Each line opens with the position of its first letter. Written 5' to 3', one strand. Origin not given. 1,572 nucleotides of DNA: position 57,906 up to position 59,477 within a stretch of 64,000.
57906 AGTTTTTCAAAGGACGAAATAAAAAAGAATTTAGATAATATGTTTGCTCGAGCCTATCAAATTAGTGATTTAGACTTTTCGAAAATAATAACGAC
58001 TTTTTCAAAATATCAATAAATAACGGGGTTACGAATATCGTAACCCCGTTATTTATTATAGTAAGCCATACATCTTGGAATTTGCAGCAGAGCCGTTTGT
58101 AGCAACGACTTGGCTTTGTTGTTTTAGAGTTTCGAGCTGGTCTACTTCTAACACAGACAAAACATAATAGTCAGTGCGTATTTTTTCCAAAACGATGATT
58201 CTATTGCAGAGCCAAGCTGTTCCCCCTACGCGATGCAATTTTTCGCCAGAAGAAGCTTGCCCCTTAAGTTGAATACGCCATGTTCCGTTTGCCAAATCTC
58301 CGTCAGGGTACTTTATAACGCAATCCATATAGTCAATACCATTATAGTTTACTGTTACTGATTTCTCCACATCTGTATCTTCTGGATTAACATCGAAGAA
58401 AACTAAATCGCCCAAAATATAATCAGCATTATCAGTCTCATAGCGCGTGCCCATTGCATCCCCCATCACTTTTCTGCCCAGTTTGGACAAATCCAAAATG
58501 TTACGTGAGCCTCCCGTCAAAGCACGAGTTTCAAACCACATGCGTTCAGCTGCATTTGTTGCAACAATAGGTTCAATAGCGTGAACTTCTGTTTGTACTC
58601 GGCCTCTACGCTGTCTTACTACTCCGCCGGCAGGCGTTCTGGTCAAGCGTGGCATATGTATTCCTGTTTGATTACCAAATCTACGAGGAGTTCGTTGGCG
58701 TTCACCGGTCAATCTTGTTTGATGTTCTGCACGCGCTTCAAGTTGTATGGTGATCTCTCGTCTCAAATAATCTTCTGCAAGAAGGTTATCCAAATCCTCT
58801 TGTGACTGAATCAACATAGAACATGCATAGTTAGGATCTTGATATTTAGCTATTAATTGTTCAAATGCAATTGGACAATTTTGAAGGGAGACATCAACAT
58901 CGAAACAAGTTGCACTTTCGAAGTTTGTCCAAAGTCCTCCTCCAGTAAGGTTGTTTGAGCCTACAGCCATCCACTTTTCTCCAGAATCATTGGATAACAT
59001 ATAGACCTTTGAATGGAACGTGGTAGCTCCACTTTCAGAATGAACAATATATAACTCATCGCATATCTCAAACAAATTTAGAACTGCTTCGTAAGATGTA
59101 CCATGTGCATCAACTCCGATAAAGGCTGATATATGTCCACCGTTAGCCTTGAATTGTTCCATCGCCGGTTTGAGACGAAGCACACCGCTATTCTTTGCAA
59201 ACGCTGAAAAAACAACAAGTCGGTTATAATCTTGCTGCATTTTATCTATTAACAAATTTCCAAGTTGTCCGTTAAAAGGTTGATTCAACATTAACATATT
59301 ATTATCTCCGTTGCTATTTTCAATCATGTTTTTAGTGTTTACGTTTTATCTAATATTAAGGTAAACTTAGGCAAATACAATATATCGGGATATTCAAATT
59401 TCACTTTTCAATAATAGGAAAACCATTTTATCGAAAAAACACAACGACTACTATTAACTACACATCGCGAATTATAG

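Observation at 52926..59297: Compact convergent island: HTH-fused PglX-like m6A methyltransferase + second Eco57I-family methyltransferase + single-HKD PLD nuclease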

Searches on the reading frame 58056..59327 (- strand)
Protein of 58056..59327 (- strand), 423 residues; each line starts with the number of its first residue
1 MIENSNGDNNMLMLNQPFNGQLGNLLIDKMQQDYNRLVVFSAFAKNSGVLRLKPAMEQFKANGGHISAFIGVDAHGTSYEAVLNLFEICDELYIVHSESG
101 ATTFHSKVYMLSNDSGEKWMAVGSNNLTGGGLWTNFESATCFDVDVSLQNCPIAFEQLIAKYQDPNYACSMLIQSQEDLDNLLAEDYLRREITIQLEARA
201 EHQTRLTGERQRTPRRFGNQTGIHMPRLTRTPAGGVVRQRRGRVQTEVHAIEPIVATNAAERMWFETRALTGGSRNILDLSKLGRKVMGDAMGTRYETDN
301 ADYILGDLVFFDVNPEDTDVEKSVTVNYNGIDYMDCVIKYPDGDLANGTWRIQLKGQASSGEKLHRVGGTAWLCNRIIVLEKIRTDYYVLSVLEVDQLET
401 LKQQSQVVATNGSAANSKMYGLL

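Call 6: search_protein_families(library=pfam, proteins=[window:58056-59327:-], max_evalue=0.01)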
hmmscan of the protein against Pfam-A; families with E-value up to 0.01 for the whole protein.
window:58056-59327:- (423 aa): 2 families
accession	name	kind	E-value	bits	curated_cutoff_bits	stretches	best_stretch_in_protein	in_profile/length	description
PF09565.16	RE_NgoFVII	-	0.0018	18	23.8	1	26-143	8-133/162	NgoFVII restriction endonuclease N-terminal PLD domain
PF13091.12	PLDc_2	-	0.0026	18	27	1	99-149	78-122/132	PLD-like domain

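Call 7: search_protein_families(library=padloc, proteins=[window:58056-59327:-], max_evalue=0.01)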
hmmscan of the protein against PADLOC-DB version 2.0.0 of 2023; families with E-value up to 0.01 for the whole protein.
window:58056-59327:- (423 aa): 6 families
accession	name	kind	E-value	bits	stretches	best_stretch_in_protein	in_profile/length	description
PDLC03425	REase_II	-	3e-07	27.8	1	20-169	21-167/358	Type II restriction enzyme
PDLC02707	PbeA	-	7.4e-05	19.5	1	96-142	129-175/672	PbeA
PDLC03829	ZacB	-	0.00032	17.7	1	99-217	293-418/586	-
PDLC04553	PDC-M27B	-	0.00038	17.2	1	99-160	103-166/635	-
PDLC02704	PbeA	-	0.0014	15.2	1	99-144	129-174/682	PbeA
PDLC02614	DrmC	-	0.0052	14.6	1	76-139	72-132/153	DrmC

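Call 8: search_protein_families(library=ncbifam, proteins=[window:58056-59327:-], max_evalue=0.01)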
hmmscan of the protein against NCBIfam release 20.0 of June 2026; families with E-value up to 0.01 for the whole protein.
window:58056-59327:- (423 aa): 0 families

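Call 9: find_encoding_contigs(protein=window:58056-59327:-, flank=10000, max_places=10)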
Protein window:58056-59327:- (423 aa): 1 contig read that carries it; 1 place shown.
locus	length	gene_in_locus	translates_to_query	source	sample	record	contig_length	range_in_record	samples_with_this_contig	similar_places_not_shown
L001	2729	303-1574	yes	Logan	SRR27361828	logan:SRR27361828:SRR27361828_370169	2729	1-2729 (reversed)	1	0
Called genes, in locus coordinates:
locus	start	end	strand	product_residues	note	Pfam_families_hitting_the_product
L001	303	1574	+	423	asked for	-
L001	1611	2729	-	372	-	?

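Call 11: search_solved_structures(query=window:58056-59327:-, max_evalue=1, show_alignments=2)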
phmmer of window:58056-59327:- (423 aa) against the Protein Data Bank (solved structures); distinct sequences matched with E-value up to 1: 0.

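Call 14: find_homologous_proteins(query=window:58056-59327:-, max_evalue=0.001)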
Query window:58056-59327:- (423 aa): 1331 proteins with E <= 0.001 among 5313 candidates; the best 120 are listed.
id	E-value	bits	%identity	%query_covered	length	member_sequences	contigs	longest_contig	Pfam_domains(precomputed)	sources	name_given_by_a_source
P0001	1.9e-278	941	100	98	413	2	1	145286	-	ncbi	-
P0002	5.5e-258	873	93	98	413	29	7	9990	-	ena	-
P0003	5.0e-251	851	90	97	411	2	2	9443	-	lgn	-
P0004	2.5e-249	845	89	98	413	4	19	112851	-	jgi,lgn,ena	-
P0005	8.3e-247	837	88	98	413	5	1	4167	-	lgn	-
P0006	1.6e-246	836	88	98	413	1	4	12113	-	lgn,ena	-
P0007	1.6e-242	822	85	98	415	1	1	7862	-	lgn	-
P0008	2.8e-238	809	85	98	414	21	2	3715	-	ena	-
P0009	9.9e-223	757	80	97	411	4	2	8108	-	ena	-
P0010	5.8e-221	752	80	98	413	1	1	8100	-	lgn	-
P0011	5.3e-198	676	71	98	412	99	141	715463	-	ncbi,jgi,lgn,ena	-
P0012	1.1e-182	625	68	98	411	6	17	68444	-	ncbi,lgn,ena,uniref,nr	ncbi:phospholipase D family protein [Diplocloster agilis]|uniref:Phospholipase D family protein n=1 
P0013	1.2e-182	625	65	98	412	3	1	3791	-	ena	-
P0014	3.9e-182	624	67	98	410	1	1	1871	-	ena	-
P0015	3.7e-180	617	67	98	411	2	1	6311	-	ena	-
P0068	1.0e-132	461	53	98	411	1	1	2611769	-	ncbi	-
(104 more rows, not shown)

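Call 15: find_encoding_contigs(protein=P0001, flank=10000, max_places=3)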
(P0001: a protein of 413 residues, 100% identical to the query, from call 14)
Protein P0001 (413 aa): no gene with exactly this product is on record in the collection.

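Call 16: find_encoding_contigs(protein=P0011, flank=8000, max_places=6)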
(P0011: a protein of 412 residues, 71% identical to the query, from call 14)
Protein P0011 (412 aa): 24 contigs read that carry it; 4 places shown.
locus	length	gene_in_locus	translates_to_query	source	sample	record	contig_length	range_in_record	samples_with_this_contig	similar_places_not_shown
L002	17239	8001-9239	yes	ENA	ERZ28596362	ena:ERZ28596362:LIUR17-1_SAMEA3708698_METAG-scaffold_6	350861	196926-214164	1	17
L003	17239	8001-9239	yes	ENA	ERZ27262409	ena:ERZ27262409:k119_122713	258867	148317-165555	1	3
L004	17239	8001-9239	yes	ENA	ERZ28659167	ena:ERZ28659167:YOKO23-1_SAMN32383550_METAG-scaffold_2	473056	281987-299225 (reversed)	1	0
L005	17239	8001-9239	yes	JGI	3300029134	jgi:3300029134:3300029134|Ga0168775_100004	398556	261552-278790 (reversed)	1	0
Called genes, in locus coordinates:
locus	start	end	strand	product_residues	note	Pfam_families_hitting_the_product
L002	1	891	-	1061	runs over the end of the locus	PF01074:Glyco_hydro_38N, PF09261:Alpha-mann_mid, PF21260:Laman-like_dom (faint), PF07748:Glyco_hydro_38C, PF17677:Glyco_hydro38C2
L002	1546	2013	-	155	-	PF02464:CinA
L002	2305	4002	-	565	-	PF00239:Resolvase, PF07508:Recombinase, PF13408:Zn_ribbon_recom, PF14287:DUF4368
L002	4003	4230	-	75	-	-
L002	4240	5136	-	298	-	PF02195:ParB_N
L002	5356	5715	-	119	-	-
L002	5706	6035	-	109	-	-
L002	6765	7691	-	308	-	PF08357:SEFIR, PF13676:TIR_2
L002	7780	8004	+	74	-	PF13560:HTH_31, PF12844:HTH_19 (weak), PF01381:HTH_3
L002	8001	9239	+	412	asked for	-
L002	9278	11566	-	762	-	PF02384:N6_Mtase (weak), PF07669:Eco57I (weak)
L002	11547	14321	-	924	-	PF02384:N6_Mtase, PF07669:Eco57I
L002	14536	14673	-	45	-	PF14198:TnpV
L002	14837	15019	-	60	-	-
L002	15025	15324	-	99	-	PF20648:DUF6809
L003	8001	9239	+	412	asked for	-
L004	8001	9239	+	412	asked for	-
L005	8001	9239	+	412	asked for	-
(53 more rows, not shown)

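Call 17: find_encoding_contigs(protein=P0068, flank=8000, max_places=3)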
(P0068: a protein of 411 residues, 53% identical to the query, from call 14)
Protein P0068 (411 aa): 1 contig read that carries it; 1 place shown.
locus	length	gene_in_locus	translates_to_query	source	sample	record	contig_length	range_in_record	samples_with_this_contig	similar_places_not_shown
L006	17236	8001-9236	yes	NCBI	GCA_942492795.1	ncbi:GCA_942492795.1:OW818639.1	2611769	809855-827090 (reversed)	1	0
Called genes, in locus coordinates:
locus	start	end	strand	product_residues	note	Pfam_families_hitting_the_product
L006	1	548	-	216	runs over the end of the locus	PF03006:HlyIII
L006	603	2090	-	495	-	PF01433:Peptidase_M1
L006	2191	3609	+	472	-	PF07261:DnaB_2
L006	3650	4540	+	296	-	PF01695:IstB_IS21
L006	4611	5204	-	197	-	PF02698:DUF218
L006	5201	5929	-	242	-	PF20582:UPF0758_N (weak), PF04002:RadC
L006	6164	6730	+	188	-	PF00881:Nitroreductase, PF14512:TM1586_NiRdase (weak)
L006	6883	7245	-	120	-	-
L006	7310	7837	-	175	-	-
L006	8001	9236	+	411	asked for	-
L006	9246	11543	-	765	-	PF07669:Eco57I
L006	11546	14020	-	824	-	PF02384:N6_Mtase, PF20473:MmeI_Mtase, PF07669:Eco57I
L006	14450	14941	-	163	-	PF06908:YpsA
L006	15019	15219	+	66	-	PF13443:HTH_26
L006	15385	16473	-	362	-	PF00561:Abhydrolase_1, PF12146:Hydrolase_4, PF12697:Abhydrolase_6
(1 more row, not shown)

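Call 20: find_related_loci(query=A1, collection=genome_contigs, flank=10000)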
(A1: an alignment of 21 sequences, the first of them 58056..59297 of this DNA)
Query A1 (413 aa) in genome_contigs; peptide patterns used: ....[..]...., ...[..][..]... (x = any residue, [..] = any of these).
126 stretches matched a pattern; 48 encode a relative of the query (tblastn E <= 1e-3); 48 distinct loci.
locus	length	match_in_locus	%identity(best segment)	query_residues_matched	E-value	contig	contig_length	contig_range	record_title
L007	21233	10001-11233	68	1-413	0e+0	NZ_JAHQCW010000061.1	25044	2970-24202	Diplocloster agilis strain ASD5720 Scaffold_61, whole genome shotgun sequence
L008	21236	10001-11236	69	1-413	0e+0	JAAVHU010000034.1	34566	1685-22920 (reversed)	MAG: Clostridiales bacterium isolate Mgla_MAG_1-bin_12 c_000000023495, whole genome shotgun sequence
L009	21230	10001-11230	56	1-413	5e-151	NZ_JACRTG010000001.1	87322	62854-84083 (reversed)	Paratissierella segnis strain BX21 BX-21_ctg0030, whole genome shotgun sequence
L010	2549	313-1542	56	1-413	4e-160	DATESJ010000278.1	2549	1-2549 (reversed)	MAG TPA_asm: Sedimentibacter sp. isolate SMAG_U9098 k141_371939, whole genome shotgun sequence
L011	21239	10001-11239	53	3-413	1e-140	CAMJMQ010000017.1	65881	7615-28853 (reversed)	MAG: uncultured Clostridia bacterium isolate SRR12081300_bin.86_metaWRAP_v1.3_MAG genome assembly, contig: ERZ12289770.5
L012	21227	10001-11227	53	3-413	6e-140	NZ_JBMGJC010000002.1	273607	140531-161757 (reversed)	Pelotomaculum propionicicum strain C1 NODE_28_length_273607_cov_17.228009, whole genome shotgun sequence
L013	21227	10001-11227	53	3-413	7e-139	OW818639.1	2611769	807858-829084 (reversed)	metagenome genome assembly, chromosome: 1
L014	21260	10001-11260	50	1-413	3e-132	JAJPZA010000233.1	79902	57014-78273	MAG: Clostridia bacterium isolate AH.B6_2 NODE_10_length_79902_cov_15.310544, whole genome shotgun sequence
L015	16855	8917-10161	50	3-413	2e-125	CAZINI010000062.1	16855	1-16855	MAG TPA_asm: uncultured Ruminococcus sp. isolate binchicken_co370_326 genome assembly, contig: NODE_3418_length_16855_co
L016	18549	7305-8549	47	3-413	3e-122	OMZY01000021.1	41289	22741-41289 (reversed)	uncultured Clostridiales bacterium isolate RUG111 genome assembly, contig: scaffold_994, whole genome shotgun sequence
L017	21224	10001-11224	46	1-413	2e-116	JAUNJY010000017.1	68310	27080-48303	MAG: bacterium isolate S2R_St_11 NODE_107_length_68310_cov_15.181804, whole genome shotgun sequence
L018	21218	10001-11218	47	1-413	2e-113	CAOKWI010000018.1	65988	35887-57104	MAG TPA_asm: uncultured Lachnospiraceae bacterium isolate SRR15730538_bin.30_metawrap_v1.3_MAG genome assembly, contig:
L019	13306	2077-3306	45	1-413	4e-113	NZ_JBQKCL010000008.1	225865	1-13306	Blautia sp. HCP3S3_H10_2 contig00008, whole genome shotgun sequence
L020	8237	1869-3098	45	1-413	3e-113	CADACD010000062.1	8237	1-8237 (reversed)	MAG: uncultured Lachnospiraceae bacterium isolate RUG13154 genome assembly, contig: RUG13154_asm_62, whole genome shotgu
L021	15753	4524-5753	44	1-413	4e-113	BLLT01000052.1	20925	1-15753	Lachnospiraceae bacterium IMSAGC_002 DNA, IMSAGC_002_contig_52, whole genome shotgun sequence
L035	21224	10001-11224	40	1-413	3e-87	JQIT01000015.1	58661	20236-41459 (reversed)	MAG: Sulfuricurvum sp. PC08-66 contig_19, whole genome shotgun sequence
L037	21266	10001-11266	38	2-413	3e-85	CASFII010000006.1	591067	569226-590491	uncultured Coriobacteriaceae bacterium isolate SI.O105.metabat-bins.180 genome assembly, contig: SI.O105.metabat-bins.18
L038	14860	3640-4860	38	1-413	2e-83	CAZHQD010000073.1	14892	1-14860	MAG TPA_asm: uncultured Puniceicoccaceae bacterium isolate SRP290908_co2_182 genome assembly, contig: NODE_5453_length_1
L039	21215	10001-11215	37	1-413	7e-81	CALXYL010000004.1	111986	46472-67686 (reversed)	MAG: uncultured Spirochaetaceae bacterium isolate BRZ_RF__bin124 genome assembly, contig: BRZ_RF__NODE_117_length_111986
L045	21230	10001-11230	37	3-413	2e-78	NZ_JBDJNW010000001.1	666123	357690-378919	Brevundimonas intermedia strain TWI308 contig00001, whole genome shotgun sequence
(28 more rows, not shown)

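Call 25: search_protein_families(library=pfam, proteins=[L035:11223-12059:-, L035:12056-13054:-, L045:11230-12066:-, L045:12063-13160:-, L037:11266-13665:-, L037:13547-14761:-, L039:11214-12113:-, L039:12053-13291:-, L038:4860-5696:-, L038:5693-6805:-], max_evalue=0.001)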
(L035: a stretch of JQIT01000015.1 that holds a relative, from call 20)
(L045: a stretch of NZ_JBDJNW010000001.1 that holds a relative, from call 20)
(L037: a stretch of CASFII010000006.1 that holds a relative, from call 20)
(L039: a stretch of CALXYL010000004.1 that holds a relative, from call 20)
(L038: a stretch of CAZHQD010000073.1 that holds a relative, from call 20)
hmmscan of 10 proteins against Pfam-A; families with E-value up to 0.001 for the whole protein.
L035:11223-12059:- (278 aa): 3 families
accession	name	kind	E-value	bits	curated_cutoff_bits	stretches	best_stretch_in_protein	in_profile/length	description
PF02086.21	MethyltransfD12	-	3.6e-08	33.9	22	0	171-217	148-192/253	D12 class N6 adenine-specific DNA methyltransferase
PF03602.21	Cons_hypoth95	-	3.1e-05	24.1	24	0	34-62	42-70/182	Conserved hypothetical protein 95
PF22555.1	DAM-like-phage1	-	0.00076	19.3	27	0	18-72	5-60/274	Phage DNA Adenine Methylase-like domain 1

L035:12056-13054:- (332 aa): 1 family
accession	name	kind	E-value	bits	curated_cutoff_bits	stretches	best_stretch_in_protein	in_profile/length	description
PF13651.11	EcoRI_methylase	-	1.6e-129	432.6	26.4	1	10-330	2-345/345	Adenine-specific methyltransferase EcoRI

L045:11230-12066:- (278 aa): 2 families
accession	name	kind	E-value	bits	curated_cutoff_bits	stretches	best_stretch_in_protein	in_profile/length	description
PF02086.21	MethyltransfD12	-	9.3e-07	29.3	22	0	180-215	157-188/253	D12 class N6 adenine-specific DNA methyltransferase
PF03602.21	Cons_hypoth95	-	3.6e-05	23.9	24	0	32-62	40-70/182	Conserved hypothetical protein 95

L045:12063-13160:- (365 aa): 1 family
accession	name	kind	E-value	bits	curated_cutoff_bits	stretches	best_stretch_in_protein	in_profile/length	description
PF13651.11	EcoRI_methylase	-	1e-118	397.1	26.4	1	21-363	2-345/345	Adenine-specific methyltransferase EcoRI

L037:11266-13665:- (799 aa): 1 family
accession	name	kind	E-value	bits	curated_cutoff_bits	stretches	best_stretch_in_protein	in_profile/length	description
PF07669.17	Eco57I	-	5.2e-05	23.8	25.3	0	312-334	69-88/171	Eco57I restriction-modification methylase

L037:13547-14761:- (404 aa): 2 families
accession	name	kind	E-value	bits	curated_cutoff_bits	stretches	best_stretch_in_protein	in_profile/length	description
PF02086.21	MethyltransfD12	-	2.8e-05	24.4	22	0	323-342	170-189/253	D12 class N6 adenine-specific DNA methyltransferase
PF03602.21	Cons_hypoth95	-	4.7e-05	23.6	24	0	146-191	28-71/182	Conserved hypothetical protein 95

L039:11214-12113:- (299 aa): 2 families
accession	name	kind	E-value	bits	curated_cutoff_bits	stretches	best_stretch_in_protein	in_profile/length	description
PF02086.21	MethyltransfD12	-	2.6e-07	31.1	22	0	31-74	1-40/253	D12 class N6 adenine-specific DNA methyltransferase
PF03602.21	Cons_hypoth95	-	6.8e-05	23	24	0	53-78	40-65/182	Conserved hypothetical protein 95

L039:12053-13291:- (412 aa): 2 families
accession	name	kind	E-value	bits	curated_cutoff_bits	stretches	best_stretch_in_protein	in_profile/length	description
PF13651.11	EcoRI_methylase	-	2.3e-123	412.4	26.4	1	67-409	2-344/345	Adenine-specific methyltransferase EcoRI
PF04221.18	RelB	-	3.2e-08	33.8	22.4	1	9-62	6-59/82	RelB antitoxin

L038:4860-5696:- (278 aa): 2 families
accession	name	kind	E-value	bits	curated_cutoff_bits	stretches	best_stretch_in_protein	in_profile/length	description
PF02086.21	MethyltransfD12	-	2.5e-09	37.7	22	0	11-66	1-50/253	D12 class N6 adenine-specific DNA methyltransferase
PF03602.21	Cons_hypoth95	-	0.00015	21.9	24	0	32-58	40-66/182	Conserved hypothetical protein 95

L038:5693-6805:- (370 aa): 1 family
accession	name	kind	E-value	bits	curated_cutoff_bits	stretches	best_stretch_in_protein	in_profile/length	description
PF13651.11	EcoRI_methylase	-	1.1e-128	429.8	26.4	1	22-368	2-345/345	Adenine-specific methyltransferase EcoRI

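Call 29: predict_structure(alignment_id=A1)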
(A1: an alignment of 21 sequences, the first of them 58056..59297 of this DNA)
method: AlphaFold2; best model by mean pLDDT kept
length: 413 residues; sequences in the alignment: 21
mean_pLDDT: 67.2   pTM: 0.71
mean pLDDT of the five models: 67.2, 66.9, 64.5, 63.1, 61.2
residues with pLDDT >= 90: 70; 70-90: 139; 50-70: 95; < 50: 109
segments of 3 or more residues with pLDDT < 50: 5-9, 90-93, 116-120, 124-126, 196-245, 260-267, 269-298
pLDDT, mean of each block of 10 residues (from residue 1): 48 82 94 77 90 94 75 92 75 65 94 58 56 86 89 87 91 78 66 48 35 31 36 33 51 65 42 37 33 45 61 86 84 55 83 81 75 80 75 61 58 63
secondary structure, 60 per line:
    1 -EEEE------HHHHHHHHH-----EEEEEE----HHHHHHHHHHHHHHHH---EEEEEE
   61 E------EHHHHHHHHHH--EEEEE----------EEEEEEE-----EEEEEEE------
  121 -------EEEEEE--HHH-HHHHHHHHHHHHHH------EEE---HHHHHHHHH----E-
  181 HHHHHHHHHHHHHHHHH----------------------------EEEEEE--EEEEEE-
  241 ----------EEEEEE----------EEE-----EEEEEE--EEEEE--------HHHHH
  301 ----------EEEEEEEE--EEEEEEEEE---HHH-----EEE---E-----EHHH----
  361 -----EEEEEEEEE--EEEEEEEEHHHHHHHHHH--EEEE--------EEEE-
elements in order: E2-5 H12-20 E26-31 H36-51 E55-61 H69-78 E81-85 E96-102 E108-114 E128-133 H140-153 E160-162 H166-174 H181-197 E226-231 E234-239 E251-256 E267-269 E275-280 E283-287 H296-300 E311-318 E321-329 E341-343 E366-374 E377-384 H385-394 E397-400 E409-412

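Call 31: search_dna_similar(query=window:58056-59297:-, collection=plasmids, mode=protein, max_rows=15)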
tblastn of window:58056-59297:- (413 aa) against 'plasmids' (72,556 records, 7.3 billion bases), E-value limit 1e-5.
Records with a match: 8; places in all: 8; records where one place covers at least 80% of the query: 3.
Best place of each record, by identity: <60% 8.
By first word of the organism name: Burkholderia 2; Psychrobacter 1; Enterococcus 1; Persicobacter 1; Rhizobium 1; Salipiger 1; Halobacterium 1.
By predicted mobility (MOB-suite, as given by PLSDB): non-mobilizable 6; conjugative 2.
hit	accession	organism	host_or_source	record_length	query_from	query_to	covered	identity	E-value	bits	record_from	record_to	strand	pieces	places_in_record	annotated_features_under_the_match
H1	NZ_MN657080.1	Psychrobacter sp.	-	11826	1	413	100%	39.7%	6e-86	293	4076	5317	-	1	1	phospholipase D family protein | hypothetical protein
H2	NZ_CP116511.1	Enterococcus gallinarum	Bos taurus,whole organism,fecal sample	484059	6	413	99%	33.3%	3e-65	233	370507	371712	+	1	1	phospholipase D family protein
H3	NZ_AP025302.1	Persicobacter psychrovividus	-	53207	13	412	97%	27.8%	1e-33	140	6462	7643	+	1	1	phospholipase D family protein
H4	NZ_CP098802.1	Rhizobium anhuiense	Trifolium dubium,Cell culture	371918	11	185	42%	29.1%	7e-12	75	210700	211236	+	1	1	phospholipase D family protein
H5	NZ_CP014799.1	Salipiger profundus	single cell,environmental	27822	2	190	46%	26.6%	7e-13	78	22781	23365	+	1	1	phospholipase D family protein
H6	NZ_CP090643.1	Burkholderia contaminans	sheep,milk,milk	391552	32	133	25%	36.8%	3e-6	57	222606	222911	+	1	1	phospholipase D family protein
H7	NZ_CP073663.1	Burkholderia contaminans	Homo sapiens,blood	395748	32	133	25%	36.8%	3e-6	57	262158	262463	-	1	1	phospholipase D family protein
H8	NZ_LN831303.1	Halobacterium hubeiense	-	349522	24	135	27%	32.7%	5e-6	57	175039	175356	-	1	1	phospholipase D family protein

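Call 32: fold_search(model_id=the predicted structure, library=pdb)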
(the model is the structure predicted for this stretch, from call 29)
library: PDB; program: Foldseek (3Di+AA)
matches with E <= 10: 776; with E <= 0.001: 34
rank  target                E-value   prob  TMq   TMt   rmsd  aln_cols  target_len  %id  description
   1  2c1l_A                8.2e-13  1.00  0.36  0.41  15.7       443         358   16  Structure of the BfiI restriction endonuclease (released 2005-10-07)
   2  7clg_B                1.2e-08  1.00  0.35  0.18   3.0       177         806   18  Crystal structure of the ATP-dependent restriction endonuclease SauUSI (released 2021-01-20)
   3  7clg_A                1.2e-07  1.00  0.33  0.17   3.1       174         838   18  Crystal structure of the ATP-dependent restriction endonuclease SauUSI (released 2021-01-20)
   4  7e0m_A                2.0e-05  1.00  0.30  0.32   4.8       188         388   16  Crystal structure of phospholipase D (released 2021-12-22)
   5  9uuh_A                4.8e-05  1.00  0.26  0.18   9.6       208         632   15  binary complex of ATP-bound polyphosphate kinase 1 (PPK1) (released 2026-03-04)
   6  4gel_A                1.0e-04  1.00  0.27  0.54   4.9       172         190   13  Crystal structure of Zucchini (released 2012-10-17)
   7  1xdo_A                1.2e-04  1.00  0.28  0.18   4.6       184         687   16  Crystal Structure of Escherichia coli Polyphosphate Kinase (released 2005-06-21)
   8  4gem_B                1.6e-04  1.00  0.27  0.54   5.0       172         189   12  Crystal structure of Zucchini (K171A) (released 2012-10-17)
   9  2o8r_A                2.0e-04  1.00  0.26  0.17   9.4       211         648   12  Crystal Structure of Polyphosphate Kinase from Porphyromonas Gingivalis (released 2006-12-19)
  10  8yr5_J                3.6e-04  1.00  0.29  0.27   4.6       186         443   16  Crystal structure of E. coli phosphatidylserine synthase in apo state (released 2024-11-20)
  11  2o8r_B                3.6e-04  1.00  0.28  0.20  13.6       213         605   16  Crystal Structure of Polyphosphate Kinase from Porphyromonas Gingivalis (released 2006-12-19)
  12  8yr5_B                4.1e-04  1.00  0.30  0.29   6.5       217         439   15  Crystal structure of E. coli phosphatidylserine synthase in apo state (released 2024-11-20)
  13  8yr5_D                4.3e-04  1.00  0.30  0.28   6.4       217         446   15  Crystal structure of E. coli phosphatidylserine synthase in apo state (released 2024-11-20)
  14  4urj_C                4.3e-04  1.00  0.25  0.53   8.4       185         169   14  Crystal structure of human BJ-TSA-9 (released 2014-10-01)
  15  8yr5_H                4.6e-04  1.00  0.32  0.30   6.4       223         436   16  Crystal structure of E. coli phosphatidylserine synthase in apo state (released 2024-11-20)
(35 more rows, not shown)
